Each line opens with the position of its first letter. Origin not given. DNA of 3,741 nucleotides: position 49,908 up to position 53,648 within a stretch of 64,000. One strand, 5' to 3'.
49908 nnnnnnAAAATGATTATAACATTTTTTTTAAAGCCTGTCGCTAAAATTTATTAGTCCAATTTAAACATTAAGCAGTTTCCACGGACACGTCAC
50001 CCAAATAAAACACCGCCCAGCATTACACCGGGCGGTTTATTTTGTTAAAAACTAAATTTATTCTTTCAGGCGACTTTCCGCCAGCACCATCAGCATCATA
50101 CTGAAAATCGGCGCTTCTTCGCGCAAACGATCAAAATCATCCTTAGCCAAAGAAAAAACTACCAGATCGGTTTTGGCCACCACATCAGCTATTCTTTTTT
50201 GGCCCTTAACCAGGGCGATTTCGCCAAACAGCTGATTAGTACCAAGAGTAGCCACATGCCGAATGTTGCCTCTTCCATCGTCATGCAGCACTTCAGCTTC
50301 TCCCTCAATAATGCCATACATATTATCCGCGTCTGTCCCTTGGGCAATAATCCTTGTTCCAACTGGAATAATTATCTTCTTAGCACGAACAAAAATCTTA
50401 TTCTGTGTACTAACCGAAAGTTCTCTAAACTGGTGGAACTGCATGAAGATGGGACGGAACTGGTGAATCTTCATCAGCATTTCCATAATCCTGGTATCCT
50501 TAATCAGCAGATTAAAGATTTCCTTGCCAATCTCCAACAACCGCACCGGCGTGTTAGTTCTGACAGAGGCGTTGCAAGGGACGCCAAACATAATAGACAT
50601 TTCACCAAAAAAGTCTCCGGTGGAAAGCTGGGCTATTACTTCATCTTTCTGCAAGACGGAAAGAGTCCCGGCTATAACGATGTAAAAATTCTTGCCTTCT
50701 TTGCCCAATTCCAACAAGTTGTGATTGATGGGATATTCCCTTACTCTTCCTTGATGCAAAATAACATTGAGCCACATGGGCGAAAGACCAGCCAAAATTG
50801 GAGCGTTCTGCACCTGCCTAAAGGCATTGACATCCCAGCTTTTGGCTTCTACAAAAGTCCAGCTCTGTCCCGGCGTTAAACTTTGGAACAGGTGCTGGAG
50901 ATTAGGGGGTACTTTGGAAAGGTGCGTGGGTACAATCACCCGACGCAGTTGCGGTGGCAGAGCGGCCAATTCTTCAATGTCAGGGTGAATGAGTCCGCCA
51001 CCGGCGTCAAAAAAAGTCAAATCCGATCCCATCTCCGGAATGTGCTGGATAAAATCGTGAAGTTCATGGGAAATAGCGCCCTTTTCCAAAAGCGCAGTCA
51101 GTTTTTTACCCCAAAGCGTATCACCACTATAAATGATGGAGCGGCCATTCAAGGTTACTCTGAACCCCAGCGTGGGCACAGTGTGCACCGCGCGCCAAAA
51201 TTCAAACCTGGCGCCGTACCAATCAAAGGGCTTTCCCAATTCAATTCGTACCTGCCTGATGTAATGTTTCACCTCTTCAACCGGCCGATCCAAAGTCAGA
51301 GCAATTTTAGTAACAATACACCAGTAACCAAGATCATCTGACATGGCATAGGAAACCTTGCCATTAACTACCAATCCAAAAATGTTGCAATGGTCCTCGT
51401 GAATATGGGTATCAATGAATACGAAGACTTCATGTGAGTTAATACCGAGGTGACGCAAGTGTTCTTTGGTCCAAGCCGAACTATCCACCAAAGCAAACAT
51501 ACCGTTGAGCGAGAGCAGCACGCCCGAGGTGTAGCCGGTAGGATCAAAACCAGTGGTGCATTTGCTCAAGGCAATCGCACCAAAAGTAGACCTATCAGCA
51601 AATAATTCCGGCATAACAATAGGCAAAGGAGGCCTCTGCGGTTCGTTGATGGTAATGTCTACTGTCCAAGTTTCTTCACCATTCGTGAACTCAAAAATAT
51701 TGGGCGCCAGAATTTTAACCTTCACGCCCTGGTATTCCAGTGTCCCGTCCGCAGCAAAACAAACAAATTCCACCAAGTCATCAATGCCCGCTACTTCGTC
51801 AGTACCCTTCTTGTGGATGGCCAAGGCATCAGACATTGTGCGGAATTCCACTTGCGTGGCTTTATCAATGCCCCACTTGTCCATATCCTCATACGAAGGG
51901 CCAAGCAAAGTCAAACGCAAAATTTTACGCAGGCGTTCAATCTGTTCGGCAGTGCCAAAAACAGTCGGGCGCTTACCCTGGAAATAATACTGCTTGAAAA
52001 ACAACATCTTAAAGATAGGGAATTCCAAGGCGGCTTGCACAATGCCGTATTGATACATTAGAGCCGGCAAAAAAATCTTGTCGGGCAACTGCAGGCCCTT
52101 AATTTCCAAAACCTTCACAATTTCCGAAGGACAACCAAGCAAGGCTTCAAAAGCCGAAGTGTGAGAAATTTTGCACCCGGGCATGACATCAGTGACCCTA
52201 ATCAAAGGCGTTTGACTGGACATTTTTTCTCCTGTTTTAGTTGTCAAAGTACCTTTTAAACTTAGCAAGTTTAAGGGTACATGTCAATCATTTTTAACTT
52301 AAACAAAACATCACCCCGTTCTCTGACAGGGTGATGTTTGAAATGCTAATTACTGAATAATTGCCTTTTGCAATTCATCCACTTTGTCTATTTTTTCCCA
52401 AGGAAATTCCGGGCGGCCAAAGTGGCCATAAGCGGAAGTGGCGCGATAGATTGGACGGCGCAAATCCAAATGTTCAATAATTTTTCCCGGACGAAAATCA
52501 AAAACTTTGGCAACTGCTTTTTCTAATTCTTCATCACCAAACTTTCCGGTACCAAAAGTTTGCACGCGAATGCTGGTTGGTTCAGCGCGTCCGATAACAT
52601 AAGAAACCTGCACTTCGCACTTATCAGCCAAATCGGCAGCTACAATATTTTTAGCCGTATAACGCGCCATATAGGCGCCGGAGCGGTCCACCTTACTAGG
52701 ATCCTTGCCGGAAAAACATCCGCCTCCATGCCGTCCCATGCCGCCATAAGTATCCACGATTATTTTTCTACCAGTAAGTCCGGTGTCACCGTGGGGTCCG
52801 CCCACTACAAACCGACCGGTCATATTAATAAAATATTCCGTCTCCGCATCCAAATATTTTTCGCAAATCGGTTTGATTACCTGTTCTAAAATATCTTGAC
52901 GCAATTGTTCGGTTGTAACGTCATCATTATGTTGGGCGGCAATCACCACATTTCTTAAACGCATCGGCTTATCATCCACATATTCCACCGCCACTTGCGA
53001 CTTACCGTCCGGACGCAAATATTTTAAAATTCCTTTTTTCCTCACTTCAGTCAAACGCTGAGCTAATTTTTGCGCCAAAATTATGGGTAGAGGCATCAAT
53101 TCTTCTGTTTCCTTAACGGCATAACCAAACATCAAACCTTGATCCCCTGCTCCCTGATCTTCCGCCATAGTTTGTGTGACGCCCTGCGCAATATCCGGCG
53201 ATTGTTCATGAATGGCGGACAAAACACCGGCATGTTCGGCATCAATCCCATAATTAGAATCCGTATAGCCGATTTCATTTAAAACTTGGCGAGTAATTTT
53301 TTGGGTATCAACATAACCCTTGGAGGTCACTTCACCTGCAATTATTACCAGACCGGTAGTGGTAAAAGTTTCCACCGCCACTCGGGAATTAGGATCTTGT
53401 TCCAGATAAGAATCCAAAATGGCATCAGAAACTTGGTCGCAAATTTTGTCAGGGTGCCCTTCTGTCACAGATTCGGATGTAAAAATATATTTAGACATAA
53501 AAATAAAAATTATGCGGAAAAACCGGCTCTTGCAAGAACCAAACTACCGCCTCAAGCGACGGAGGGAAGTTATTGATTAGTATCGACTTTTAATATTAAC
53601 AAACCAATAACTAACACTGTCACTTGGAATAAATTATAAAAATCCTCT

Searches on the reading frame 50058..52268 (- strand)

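Call 36: search_protein_families(library=pfam, proteins=[window:50058-52268:-], max_evalue=0.0001)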
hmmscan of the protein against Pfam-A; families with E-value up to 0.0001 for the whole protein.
window:50058-52268:- (736 aa): 1 family
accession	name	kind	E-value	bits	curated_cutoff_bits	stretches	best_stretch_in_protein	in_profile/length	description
PF00027.35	cNMP_binding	-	2.4e-33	114.4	27.5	2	637-717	7-87/89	Cyclic nucleotide-binding domain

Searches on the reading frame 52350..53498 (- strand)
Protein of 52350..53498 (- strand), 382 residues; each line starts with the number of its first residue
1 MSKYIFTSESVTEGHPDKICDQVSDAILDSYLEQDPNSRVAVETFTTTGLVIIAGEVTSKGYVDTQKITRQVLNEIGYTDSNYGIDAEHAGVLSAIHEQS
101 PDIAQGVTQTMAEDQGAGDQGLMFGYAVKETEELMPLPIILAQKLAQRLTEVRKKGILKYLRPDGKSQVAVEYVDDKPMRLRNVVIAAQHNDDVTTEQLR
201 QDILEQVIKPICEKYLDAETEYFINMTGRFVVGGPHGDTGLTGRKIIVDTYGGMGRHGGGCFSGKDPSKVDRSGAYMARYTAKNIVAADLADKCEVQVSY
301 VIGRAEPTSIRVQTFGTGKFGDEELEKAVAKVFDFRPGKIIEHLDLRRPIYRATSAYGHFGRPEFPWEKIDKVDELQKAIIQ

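Call 36: search_protein_families(library=pfam, proteins=[window:52350-53498:-], max_evalue=0.0001)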
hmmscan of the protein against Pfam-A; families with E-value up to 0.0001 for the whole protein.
window:52350-53498:- (382 aa): 3 families
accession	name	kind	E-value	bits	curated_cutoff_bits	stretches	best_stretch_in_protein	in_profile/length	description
PF02773.21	S-AdoMet_synt_C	-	7.3e-69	230.5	25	1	232-369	1-138/138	S-adenosylmethionine synthetase, C-terminal domain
PF02772.21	S-AdoMet_synt_M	-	8.5e-47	158.7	29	1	114-230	1-120/120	S-adenosylmethionine synthetase, central domain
PF00438.25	S-AdoMet_synt_N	-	5.1e-44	149.3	33.1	1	3-101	1-99/99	S-adenosylmethionine synthetase, N-terminal domain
